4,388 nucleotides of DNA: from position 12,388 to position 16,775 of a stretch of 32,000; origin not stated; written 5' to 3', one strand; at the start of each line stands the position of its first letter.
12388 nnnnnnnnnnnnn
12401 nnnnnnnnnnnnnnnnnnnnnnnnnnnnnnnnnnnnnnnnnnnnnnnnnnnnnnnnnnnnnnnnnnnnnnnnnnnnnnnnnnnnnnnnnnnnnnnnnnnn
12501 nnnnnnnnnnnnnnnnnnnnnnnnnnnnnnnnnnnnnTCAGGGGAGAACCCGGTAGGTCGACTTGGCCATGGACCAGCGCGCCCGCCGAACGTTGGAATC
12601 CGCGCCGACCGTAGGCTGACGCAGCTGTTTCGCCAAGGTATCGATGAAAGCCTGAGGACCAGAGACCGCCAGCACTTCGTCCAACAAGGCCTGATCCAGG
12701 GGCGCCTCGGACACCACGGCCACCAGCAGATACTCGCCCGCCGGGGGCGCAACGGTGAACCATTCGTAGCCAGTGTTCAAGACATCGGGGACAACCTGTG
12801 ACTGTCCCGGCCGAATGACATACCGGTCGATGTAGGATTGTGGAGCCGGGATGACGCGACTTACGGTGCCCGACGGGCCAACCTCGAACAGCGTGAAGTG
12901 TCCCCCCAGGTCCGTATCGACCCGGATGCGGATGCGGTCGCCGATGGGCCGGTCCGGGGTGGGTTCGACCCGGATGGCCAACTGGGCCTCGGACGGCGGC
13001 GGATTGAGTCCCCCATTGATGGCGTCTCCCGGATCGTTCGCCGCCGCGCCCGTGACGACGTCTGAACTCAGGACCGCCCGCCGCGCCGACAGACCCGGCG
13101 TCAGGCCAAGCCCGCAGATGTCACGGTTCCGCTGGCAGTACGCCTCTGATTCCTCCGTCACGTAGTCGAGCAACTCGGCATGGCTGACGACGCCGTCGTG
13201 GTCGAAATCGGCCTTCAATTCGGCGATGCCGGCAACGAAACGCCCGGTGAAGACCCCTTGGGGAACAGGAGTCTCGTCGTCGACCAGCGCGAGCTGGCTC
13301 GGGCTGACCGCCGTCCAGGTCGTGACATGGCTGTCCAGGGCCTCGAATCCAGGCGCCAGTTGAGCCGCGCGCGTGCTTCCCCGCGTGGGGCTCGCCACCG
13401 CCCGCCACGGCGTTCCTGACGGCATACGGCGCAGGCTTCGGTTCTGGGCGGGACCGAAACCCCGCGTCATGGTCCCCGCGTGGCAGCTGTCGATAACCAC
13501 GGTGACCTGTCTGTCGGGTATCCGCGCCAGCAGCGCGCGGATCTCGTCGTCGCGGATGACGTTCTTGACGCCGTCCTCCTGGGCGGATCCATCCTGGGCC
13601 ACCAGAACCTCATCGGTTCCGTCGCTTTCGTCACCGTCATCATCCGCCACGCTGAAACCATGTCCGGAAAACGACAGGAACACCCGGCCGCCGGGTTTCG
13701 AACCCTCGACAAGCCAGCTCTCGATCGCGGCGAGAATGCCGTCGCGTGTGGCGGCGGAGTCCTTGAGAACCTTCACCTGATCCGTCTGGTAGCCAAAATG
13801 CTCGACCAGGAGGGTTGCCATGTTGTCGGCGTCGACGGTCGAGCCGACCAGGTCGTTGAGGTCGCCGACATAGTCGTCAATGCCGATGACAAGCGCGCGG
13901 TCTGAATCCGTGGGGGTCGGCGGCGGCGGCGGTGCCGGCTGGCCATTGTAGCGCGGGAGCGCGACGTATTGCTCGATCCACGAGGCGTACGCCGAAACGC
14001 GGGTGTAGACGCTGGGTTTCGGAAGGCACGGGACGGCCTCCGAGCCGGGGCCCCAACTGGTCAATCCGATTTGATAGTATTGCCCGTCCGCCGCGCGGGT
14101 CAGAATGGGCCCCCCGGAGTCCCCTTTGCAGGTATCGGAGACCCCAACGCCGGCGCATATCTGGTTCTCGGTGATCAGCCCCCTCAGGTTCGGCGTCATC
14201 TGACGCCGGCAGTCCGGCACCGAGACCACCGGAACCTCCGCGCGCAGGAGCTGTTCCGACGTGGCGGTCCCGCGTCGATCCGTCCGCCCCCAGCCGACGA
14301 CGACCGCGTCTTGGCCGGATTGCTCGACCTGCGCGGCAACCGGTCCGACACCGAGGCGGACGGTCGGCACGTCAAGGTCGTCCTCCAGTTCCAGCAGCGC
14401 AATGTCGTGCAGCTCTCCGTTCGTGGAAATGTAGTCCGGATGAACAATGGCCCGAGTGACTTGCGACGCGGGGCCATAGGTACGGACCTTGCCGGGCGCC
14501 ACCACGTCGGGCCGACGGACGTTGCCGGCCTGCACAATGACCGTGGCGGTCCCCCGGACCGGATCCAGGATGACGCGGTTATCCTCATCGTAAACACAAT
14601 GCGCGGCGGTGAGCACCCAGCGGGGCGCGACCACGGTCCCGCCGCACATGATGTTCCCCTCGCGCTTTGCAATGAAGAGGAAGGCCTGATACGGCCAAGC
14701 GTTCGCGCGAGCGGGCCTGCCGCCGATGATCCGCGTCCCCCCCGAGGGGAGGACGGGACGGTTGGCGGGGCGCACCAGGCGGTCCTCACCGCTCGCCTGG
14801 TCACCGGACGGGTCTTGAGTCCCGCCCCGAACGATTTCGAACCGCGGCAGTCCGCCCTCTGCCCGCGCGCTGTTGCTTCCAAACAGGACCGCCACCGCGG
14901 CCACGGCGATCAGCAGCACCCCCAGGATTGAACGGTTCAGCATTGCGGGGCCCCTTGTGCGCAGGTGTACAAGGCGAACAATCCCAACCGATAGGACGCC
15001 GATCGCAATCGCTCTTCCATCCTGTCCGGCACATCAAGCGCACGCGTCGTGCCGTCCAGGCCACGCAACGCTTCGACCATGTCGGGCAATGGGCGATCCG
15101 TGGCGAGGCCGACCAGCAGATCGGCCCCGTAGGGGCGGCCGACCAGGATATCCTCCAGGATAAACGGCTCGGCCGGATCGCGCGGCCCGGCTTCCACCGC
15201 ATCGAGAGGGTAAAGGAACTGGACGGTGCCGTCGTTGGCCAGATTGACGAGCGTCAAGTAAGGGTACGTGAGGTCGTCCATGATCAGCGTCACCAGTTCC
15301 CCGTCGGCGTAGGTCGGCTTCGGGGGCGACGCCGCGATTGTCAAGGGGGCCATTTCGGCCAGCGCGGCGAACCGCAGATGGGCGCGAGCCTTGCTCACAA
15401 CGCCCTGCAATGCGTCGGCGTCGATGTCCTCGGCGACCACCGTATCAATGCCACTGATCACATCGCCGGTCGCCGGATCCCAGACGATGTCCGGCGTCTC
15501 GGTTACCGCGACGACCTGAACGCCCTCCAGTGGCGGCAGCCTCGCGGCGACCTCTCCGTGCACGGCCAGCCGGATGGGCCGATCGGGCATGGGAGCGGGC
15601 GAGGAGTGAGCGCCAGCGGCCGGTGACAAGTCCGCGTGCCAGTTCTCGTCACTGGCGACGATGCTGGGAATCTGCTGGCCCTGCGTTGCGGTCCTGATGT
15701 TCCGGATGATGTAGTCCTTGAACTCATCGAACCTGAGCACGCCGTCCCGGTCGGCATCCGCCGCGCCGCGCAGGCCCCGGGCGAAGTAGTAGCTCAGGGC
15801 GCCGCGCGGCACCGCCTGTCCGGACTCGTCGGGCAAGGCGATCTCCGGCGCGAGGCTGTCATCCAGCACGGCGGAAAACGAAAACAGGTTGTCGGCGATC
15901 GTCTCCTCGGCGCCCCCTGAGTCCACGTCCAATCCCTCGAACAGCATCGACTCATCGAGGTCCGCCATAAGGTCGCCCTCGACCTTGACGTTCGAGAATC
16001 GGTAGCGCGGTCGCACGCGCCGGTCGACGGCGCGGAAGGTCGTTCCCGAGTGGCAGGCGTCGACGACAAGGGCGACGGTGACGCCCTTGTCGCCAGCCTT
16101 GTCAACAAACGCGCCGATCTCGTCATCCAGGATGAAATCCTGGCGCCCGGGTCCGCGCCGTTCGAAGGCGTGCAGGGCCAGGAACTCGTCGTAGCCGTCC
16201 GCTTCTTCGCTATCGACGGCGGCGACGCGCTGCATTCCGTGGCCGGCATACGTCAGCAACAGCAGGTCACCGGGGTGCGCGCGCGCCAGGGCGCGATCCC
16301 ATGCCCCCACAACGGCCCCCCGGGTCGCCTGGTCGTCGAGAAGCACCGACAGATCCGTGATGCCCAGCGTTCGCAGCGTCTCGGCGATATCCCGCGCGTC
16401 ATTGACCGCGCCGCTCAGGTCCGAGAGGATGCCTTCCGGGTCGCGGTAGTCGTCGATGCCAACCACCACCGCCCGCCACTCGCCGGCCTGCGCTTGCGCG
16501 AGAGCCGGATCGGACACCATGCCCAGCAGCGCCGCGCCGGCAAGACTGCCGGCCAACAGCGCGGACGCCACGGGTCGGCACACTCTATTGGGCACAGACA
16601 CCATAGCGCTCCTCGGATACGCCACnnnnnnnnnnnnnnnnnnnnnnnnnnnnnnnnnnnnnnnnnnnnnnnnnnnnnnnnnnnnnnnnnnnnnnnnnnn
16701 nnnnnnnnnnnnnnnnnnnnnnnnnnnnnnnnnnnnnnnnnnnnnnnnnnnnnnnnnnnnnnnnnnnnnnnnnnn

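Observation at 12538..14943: Single polypeptide fusing a trypsin-like S1 protease to a caspase-like C14 protease, with a Ca-binding-like loop and a DUF4384-like tail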

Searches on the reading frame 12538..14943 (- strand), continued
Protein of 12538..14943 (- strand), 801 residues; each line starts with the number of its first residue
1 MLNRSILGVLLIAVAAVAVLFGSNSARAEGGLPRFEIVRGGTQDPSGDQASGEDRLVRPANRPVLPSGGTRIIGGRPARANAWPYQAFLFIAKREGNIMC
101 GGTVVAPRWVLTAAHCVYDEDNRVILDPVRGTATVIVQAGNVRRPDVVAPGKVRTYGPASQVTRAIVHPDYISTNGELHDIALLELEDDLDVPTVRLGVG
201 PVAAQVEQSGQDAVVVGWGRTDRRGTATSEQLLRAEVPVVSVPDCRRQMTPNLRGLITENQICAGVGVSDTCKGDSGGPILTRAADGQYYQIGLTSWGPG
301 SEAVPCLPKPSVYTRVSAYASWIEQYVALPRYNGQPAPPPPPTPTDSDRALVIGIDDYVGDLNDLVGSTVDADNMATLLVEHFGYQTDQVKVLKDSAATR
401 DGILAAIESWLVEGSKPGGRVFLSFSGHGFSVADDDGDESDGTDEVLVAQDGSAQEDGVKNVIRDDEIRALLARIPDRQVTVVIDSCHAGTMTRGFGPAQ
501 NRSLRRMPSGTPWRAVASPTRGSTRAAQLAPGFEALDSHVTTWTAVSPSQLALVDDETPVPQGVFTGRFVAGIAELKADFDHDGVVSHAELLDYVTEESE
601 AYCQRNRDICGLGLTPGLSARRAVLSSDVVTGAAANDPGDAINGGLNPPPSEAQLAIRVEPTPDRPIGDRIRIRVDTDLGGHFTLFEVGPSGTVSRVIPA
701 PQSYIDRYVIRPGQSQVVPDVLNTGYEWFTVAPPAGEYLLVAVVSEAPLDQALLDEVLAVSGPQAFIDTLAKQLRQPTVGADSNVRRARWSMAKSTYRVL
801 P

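Call 71: get_annotated_region(hit=H3, flank=7000)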
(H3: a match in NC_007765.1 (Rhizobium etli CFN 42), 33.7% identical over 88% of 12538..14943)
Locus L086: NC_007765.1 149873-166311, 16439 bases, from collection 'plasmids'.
description: Rhizobium etli CFN 42 plasmid p42e, complete sequence
organism: Rhizobium etli CFN 42 (NCBI taxid 347834)
taxonomy: Bacteria; Pseudomonadota; Alphaproteobacteria; Hyphomicrobiales; Rhizobiaceae; Rhizobium; Rhizobium etli; Rhizobium etli CFN 42
host: -; source: -; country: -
typing (MOB-suite, as given by PLSDB): non-mobilizable
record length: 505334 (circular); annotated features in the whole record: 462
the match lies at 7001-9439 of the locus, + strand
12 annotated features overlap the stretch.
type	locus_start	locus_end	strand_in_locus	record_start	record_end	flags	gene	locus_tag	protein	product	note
CDS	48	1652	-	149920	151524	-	-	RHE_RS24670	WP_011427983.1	hypothetical protein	-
CDS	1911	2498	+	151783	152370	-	-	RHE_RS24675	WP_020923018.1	hypothetical protein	-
CDS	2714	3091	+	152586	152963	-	-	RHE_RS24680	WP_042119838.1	hypothetical protein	-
CDS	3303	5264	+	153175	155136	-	-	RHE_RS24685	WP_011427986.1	DUF4384 domain-containing protein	-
CDS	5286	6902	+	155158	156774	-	-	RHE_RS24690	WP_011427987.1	caspase family protein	GO:0006508 - proteolysis [Evidence IEA]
CDS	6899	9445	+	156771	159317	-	-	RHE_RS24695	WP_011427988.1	trypsin-like serine protease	GO:0006508 - proteolysis [Evidence IEA]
CDS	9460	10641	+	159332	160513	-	-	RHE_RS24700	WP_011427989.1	serpin family protein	-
CDS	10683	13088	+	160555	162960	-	-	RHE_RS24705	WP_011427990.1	serine/threonine protein kinase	-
CDS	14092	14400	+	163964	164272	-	-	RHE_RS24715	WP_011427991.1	DUF982 domain-containing protein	-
CDS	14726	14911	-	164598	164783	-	-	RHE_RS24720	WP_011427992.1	4-oxalocrotonate tautomerase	-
CDS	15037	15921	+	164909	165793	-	-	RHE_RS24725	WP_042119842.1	LysR family transcriptional regulator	-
CDS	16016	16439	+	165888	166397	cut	-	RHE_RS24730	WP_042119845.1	nucleoside kinase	-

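Call 74: search_protein_families(library=pfam, proteins=[L086:3303-5264:+, L086:5286-6902:+, L086:6899-9445:+, L086:9460-10641:+, L086:10683-13088:+, L084:5133-6968:+, L084:1573-4200:+], max_evalue=0.001)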
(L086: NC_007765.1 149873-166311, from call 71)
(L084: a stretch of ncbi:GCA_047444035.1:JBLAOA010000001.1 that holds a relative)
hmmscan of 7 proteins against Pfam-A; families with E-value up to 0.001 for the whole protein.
L086:3303-5264:+ (653 aa): 3 families
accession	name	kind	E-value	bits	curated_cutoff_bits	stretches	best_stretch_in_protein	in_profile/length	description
PF14326.11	DUF4384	-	5e-22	78.2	27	1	52-131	2-81/81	Domain of unknown function (DUF4384)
PF00691.25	OmpA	-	5.8e-17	62.3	27.2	1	547-634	1-91/98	OmpA family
PF00515.34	TPR_1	-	0.00081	19.5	27.8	0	449-472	7-30/34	Tetratricopeptide repeat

L086:5286-6902:+ (538 aa): 1 family
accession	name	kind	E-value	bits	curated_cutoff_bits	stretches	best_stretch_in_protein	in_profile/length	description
PF00656.27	Peptidase_C14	-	4.8e-12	46.5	21.4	1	35-288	3-218/233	Caspase domain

L086:6899-9445:+ (848 aa): 4 families
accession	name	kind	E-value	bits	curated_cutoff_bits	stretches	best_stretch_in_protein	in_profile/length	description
PF00089.32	Trypsin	-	2.5e-55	188.1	20.6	1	38-291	1-220/220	Trypsin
PF14326.11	DUF4384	-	3.5e-16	59.5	27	1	703-794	2-81/81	Domain of unknown function (DUF4384)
PF00656.27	Peptidase_C14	-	2.8e-14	53.8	21.4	1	394-565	3-146/233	Caspase domain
PF13365.12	Trypsin_2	-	9.4e-05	23.6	27.6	0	72-252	3-135/144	Trypsin-like peptidase domain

L086:9460-10641:+ (393 aa): 1 family
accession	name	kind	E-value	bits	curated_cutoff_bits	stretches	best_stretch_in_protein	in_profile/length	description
PF00079.25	Serpin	-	1.3e-53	183.1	27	1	34-388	2-370/370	Serpin (serine protease inhibitor)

L086:10683-13088:+ (801 aa): 1 family
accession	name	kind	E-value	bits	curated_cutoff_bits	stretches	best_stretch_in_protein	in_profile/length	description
PF00069.31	Pkinase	-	3.2e-12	46.8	31.7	1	55-271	44-253/263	Protein kinase domain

L084:5133-6968:+ (611 aa): 4 families
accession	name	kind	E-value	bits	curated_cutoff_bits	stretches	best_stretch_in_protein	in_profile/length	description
PF00069.31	Pkinase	-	1.6e-40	139.6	31.7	1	24-271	2-254/263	Protein kinase domain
PF07714.23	PK_Tyr_Ser-Thr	-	2.9e-29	102.6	23.1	1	24-270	2-250/258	Protein tyrosine and serine/threonine kinase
PF03109.22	ABC1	-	2.7e-08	33.7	22.9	1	69-175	111-218/244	ABC1 atypical kinase-like domain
PF17667.7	Pkinase_fungal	-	0.00085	18.6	24.1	0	138-175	302-343/387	Fungal protein kinase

L084:1573-4200:+ (875 aa): 1 family
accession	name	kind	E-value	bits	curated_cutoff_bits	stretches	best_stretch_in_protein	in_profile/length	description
PF00656.27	Peptidase_C14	-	6.3e-37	127.9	21.4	1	22-250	1-231/233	Caspase domain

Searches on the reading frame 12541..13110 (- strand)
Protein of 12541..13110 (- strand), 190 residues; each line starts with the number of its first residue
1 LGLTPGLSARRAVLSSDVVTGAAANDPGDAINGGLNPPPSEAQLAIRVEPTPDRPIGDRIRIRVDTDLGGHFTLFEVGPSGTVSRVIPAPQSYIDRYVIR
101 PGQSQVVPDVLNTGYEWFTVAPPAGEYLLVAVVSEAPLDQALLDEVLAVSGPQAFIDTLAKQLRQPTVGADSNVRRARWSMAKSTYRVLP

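Call 46: predict_structure(alignment_id=A3)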
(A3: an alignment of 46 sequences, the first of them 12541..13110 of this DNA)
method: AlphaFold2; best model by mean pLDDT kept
length: 190 residues; sequences in the alignment: 46
mean_pLDDT: 84.1   pTM: 0.75
mean pLDDT of the five models: 84.1, 83.9, 82.8, 82.2, 81.9
residues with pLDDT >= 90: 121; 70-90: 26; 50-70: 26; < 50: 17
segments of 3 or more residues with pLDDT < 50: 13-17, 29-38
pLDDT, mean of each block of 10 residues (from residue 1): 54 51 53 45 90 97 96 97 94 91 94 84 97 93 92 94 89 90 97
secondary structure, 60 per line:
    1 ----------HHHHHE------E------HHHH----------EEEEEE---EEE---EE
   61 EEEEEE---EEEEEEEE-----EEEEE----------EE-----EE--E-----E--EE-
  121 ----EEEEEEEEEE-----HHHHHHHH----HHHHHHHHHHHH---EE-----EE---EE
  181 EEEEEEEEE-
elements in order: H11-15 H30-33 E44-49 E53-55 E59-66 E70-77 E83-87 E125-134 H140-147 H152-163 E179-189
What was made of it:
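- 12541..12996 (-): C-terminal beta-sandwich tail, residues 650-801. The Pfam DUF4384 match is 667-748, which is window 12700-12945. The tail model has pLDDT 84 (call 46).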

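Call 50: fold_search(model_id=the predicted structure, library=pdb)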
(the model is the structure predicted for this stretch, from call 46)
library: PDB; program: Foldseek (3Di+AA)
matches with E <= 10: 1959; with E <= 0.001: 0
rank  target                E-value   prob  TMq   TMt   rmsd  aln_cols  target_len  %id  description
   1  9u61_E                3.0e-03  1.00  0.38  0.05   4.8       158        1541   11  CP/MBL pathways C3 convertase C4b2a and C3 complex (released 2026-01-14)
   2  2kl6_MODEL_1_A        3.0e-03  1.00  0.31  0.48   8.5       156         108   12  Solution NMR structure of the CARDB domain of PF1109 from Pyrococcus furiosus. Northeast Structural Genomics C (released 2009-08-25)
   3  9u60_E                3.1e-03  1.00  0.38  0.05   5.0       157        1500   10  C3 convertases zymogen C4b2 in loading state (released 2026-01-14)
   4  3idu_A                4.0e-03  0.99  0.32  0.46   8.8       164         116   11  Crystal Structure of the CARDB domain of the PF1109 protein in complex with di-metal ions from Pyrococcus furiosus, No (released 2009-08-04)
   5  8ee2_D                6.6e-03  0.98  0.32  0.47   7.8       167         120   10  Crystal Structure of Nanobody VHH219 Bound to Its Antigen PA14 Cif (released 2023-09-13)
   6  8coe_C                7.5e-03  1.00  0.36  0.12   5.9       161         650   10  complement C5 in complex with the LCP0195 nanobody (released 2024-01-03)
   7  6pal_B                8.9e-03  0.97  0.31  0.16  12.3       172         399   13  Bacteroides uniformis endo-laminarinase BuGH158 from the beta(1,3)-glucan utilization locus (released 2020-04-01)
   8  5ubz_H                9.4e-03  0.28  0.20  0.18  21.1       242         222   10  Fab structure of HIV gp120 specific mAb 1E12 (released 2018-01-10)
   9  8wae_A                1.1e-02  1.00  0.39  0.64   3.9       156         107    7  Crystal structure of a novel porphyran-binding carbohydrate binding module (released 2024-09-11)
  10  3frp_G                1.1e-02  0.96  0.30  0.27   6.1       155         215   10  Crystal Structure of Cobra Venom Factor, a Co-factor for C3- and C5 convertase CVFBb (released 2009-04-28)
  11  5gni_A                1.2e-02  1.00  0.39  0.37   6.2       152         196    7  The crystal structure of PECAM-1 IgL1-2 trans-homophilic dimer (released 2016-12-21)
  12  8enu_H                1.3e-02  0.96  0.31  0.09   5.7       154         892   10  Structure of the C3bB proconvertase in complex with lufaxin (released 2023-08-09)
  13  8qf4_E                1.3e-02  0.94  0.33  0.46   7.4       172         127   12  Complex between N-lobe of Arc and nanobody H11 (released 2024-03-13)
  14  8cml_E                1.4e-02  1.00  0.36  0.12   5.9       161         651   10  Cryo-EM structure of complement C5 in complex with nanobodies UNbC5-1 and UNbC5-2 (released 2023-09-27)
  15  2i07_B                1.4e-02  0.97  0.32  0.09   5.6       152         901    8  Human Complement Component C3b (released 2006-10-24)
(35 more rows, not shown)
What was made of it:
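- On DUF4384 (PF14326): The model is an Ig-like beta sandwich, and PDB matches are weak and generic (calls 46, 50).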

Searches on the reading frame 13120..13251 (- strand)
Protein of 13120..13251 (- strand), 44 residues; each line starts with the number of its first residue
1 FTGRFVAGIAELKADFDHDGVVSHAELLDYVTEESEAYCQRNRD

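Call 47: search_protein_families(library=pfam, proteins=[window:13120-13251:-], max_evalue=10)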
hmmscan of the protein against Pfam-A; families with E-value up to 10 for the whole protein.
seq(44 aa): 4 families
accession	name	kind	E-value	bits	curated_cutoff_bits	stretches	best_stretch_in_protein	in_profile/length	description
PF00036.39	EF-hand_1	-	0.0059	16.5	25.4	1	13-32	8-27/29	EF hand domain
PF13202.12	EF-hand_5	-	0.044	13.7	25.9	1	13-27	7-21/25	EF hand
PF13833.12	EF-hand_8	-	0.08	13.1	28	1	14-33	34-53/54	EF-hand domain pair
PF13405.12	EF-hand_6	-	0.098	12.9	25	1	14-32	9-27/30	EF-hand domain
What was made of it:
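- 13174..13209 (-): EF-hand-like 12-residue loop D579-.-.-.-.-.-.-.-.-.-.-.590. Only EF-hand families are hit in Pfam, but below threshold (16.5 bits, call 47).
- On EF-hand Ca-binding motif: Only EF-hand families are hit, but all are below threshold (call 47).
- Tried and rejected: Pfam EF-hand models stay below threshold (call 47).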

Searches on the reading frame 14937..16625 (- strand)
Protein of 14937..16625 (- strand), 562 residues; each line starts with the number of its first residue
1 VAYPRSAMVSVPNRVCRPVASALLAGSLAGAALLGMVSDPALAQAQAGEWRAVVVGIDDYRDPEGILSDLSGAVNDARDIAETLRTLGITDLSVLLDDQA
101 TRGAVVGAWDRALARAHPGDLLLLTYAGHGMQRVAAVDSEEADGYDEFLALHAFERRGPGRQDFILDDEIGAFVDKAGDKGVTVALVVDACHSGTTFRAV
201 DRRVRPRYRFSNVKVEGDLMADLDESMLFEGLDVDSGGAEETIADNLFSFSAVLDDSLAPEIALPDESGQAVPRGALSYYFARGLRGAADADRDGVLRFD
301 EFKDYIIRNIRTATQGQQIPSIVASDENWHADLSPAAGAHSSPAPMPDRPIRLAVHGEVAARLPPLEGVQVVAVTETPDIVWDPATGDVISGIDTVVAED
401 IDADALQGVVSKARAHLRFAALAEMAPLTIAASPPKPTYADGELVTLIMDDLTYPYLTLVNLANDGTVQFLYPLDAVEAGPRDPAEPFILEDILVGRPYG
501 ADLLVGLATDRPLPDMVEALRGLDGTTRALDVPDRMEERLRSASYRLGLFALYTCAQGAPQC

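Call 3: search_protein_families(library=pfam, proteins=[window:14937-16625:-], max_evalue=0.01)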
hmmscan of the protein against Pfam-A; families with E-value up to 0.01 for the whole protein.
window:14937-16625:- (562 aa): 1 family
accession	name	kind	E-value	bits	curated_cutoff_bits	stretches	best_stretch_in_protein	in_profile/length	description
PF00656.27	Peptidase_C14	-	1.3e-13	51.7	21.4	1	51-289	3-195/233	Caspase domain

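Call 33: search_protein_families(library=padloc, proteins=[window:14937-16625:-], max_evalue=0.001)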
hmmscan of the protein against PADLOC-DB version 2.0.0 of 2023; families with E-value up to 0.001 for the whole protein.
window:14937-16625:- (562 aa): 1 family
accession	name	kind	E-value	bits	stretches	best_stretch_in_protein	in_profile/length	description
PDLC02987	caspase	-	3.3e-17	60.8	1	52-275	5-136/453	-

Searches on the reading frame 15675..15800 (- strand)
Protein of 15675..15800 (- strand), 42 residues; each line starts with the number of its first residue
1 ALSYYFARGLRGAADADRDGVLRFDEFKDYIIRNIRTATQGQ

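Call 47: search_protein_families(library=pfam, proteins=[window:15675-15800:-], max_evalue=10)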
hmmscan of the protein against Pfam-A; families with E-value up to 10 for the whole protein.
seq(42 aa): 5 families
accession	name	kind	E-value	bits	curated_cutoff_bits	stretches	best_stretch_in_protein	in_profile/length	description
PF00036.39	EF-hand_1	-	0.0039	17.1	25.4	1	14-31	9-26/29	EF hand domain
PF13833.12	EF-hand_8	-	0.0081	16.3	28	1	13-30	33-50/54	EF-hand domain pair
PF13499.12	EF-hand_7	-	0.02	15.7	30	1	14-31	49-66/67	EF-hand domain pair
PF13405.12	EF-hand_6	-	0.034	14.3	25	1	14-31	9-26/30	EF-hand domain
PF13202.12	EF-hand_5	-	0.05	13.6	25.9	1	13-28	7-22/25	EF hand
